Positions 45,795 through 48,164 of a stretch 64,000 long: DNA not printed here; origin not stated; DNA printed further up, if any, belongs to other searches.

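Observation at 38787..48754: Nine-gene operon that hard-wires a PQQ (XoxF-like) dehydrogenase to its own dedicated cytochrome c oxidase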

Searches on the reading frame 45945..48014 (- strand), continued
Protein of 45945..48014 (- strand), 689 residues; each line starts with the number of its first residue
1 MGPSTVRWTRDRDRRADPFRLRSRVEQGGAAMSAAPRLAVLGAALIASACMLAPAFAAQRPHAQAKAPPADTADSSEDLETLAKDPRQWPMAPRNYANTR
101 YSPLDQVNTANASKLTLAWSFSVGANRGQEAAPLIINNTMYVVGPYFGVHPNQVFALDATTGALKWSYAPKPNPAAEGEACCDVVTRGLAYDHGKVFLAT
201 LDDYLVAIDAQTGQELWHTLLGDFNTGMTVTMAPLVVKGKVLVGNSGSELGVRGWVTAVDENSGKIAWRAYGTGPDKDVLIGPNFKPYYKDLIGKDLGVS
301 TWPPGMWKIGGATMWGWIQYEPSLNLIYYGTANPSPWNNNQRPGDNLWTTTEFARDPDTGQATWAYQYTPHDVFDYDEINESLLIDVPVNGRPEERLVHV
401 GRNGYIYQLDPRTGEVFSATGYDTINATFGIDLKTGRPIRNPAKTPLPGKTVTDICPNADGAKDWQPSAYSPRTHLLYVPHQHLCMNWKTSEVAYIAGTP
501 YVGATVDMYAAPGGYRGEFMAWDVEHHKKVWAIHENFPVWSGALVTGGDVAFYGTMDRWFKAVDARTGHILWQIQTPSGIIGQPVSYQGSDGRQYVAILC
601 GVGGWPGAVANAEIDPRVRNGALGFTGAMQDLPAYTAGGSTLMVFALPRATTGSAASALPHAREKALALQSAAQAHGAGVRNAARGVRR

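Call 30: get_annotated_region(hit=H4, flank=10000)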
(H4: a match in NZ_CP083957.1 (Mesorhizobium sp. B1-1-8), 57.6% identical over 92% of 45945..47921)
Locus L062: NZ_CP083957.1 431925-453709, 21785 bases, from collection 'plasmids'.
description: Mesorhizobium sp. B1-1-8 plasmid pB1-1-8, complete sequence
organism: Mesorhizobium sp. B1-1-8 (NCBI taxid 2589976)
taxonomy: Bacteria; Pseudomonadota; Alphaproteobacteria; Hyphomicrobiales; Phyllobacteriaceae; Mesorhizobium; Mesorhizobium sp. B1-1-8
host: -; source: cell culture,soil; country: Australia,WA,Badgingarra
typing (MOB-suite, as given by PLSDB): non-mobilizable; mating-pair formation MPF_T
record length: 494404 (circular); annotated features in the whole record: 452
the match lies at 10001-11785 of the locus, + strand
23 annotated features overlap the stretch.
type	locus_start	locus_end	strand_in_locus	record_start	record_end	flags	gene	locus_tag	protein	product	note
CDS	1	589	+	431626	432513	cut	copD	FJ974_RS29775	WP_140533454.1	copper homeostasis membrane protein CopD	GO:0006825 - copper ion transport [Evidence IEA]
CDS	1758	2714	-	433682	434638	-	-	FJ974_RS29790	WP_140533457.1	GlxA family transcriptional regulator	-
CDS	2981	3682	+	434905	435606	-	-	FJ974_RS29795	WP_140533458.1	GntR family transcriptional regulator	-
CDS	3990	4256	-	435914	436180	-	-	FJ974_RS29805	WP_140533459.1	hypothetical protein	-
CDS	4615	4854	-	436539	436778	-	-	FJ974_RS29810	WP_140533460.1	hypothetical protein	-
CDS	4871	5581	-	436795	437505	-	-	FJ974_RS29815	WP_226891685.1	Crp/Fnr family transcriptional regulator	GO:0006355 - regulation of DNA-templated transcription [Evidence IEA]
CDS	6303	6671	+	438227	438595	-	-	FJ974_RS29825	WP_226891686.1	hypothetical protein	-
CDS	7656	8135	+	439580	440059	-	-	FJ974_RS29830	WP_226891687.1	hypothetical protein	-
CDS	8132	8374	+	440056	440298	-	-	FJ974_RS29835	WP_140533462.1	hypothetical protein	-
CDS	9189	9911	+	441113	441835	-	-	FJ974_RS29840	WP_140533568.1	heme-binding protein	-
CDS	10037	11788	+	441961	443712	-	-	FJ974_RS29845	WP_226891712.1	methanol/ethanol family PQQ-dependent dehydrogenase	-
CDS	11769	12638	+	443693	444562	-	-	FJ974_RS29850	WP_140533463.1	substrate-binding domain-containing protein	-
CDS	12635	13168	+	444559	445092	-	-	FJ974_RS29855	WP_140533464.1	c-type cytochrome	-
CDS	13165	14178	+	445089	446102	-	coxB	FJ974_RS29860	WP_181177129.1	cytochrome c oxidase subunit II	-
CDS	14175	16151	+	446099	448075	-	ctaD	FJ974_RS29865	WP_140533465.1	cytochrome c oxidase subunit I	-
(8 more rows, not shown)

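Call 31: get_annotated_region(hit=H15, flank=10000)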
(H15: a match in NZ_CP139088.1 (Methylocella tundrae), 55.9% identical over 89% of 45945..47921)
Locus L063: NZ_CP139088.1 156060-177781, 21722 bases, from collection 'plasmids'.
description: Methylocella tundrae strain T4 plasmid p1, complete sequence
organism: Methylocella tundrae (NCBI taxid 227605)
taxonomy: Bacteria; Pseudomonadota; Alphaproteobacteria; Hyphomicrobiales; Beijerinckiaceae; Methylocella; Methylocella tundrae
host: -; source: Single cell,tundra wetland; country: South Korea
typing (MOB-suite, as given by PLSDB): non-mobilizable
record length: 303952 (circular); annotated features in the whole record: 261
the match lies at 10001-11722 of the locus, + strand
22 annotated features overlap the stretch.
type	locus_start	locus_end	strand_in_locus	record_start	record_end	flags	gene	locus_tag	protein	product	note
CDS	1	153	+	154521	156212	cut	-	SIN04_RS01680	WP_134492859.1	cation acetate symporter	GO:0006847 - plasma membrane acetate transport [Evidence IEA]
CDS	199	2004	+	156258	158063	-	-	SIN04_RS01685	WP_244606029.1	putative nucleotidyltransferase substrate binding domain-containing protein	-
CDS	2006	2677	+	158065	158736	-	-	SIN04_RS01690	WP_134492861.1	3'-5' exonuclease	-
CDS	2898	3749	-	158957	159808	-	-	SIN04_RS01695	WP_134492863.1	PPK2 family polyphosphate kinase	GO:0006797 - polyphosphate metabolic process [Evidence IEA]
CDS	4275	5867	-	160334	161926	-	-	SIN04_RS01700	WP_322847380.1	FAD-dependent oxidoreductase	-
CDS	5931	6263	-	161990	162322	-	-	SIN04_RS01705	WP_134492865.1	(2Fe-2S) ferredoxin domain-containing protein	-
CDS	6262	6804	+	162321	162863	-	-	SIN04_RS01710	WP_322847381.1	hypothetical protein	-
CDS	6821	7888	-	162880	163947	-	-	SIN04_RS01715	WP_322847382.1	GlxA family transcriptional regulator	-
CDS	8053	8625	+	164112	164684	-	-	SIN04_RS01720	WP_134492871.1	cysteine hydrolase family protein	-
CDS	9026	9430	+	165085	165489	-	-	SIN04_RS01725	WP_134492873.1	winged-helix domain-containing protein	-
CDS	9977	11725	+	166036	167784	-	-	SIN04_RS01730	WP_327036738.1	methanol/ethanol family PQQ-dependent dehydrogenase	-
CDS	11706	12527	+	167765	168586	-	-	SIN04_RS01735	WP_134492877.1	substrate-binding domain-containing protein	-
CDS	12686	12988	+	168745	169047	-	-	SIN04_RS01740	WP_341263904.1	c-type cytochrome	-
CDS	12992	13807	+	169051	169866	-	-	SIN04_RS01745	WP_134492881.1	cytochrome c oxidase assembly protein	-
CDS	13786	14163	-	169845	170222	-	-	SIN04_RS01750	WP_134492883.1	c-type cytochrome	-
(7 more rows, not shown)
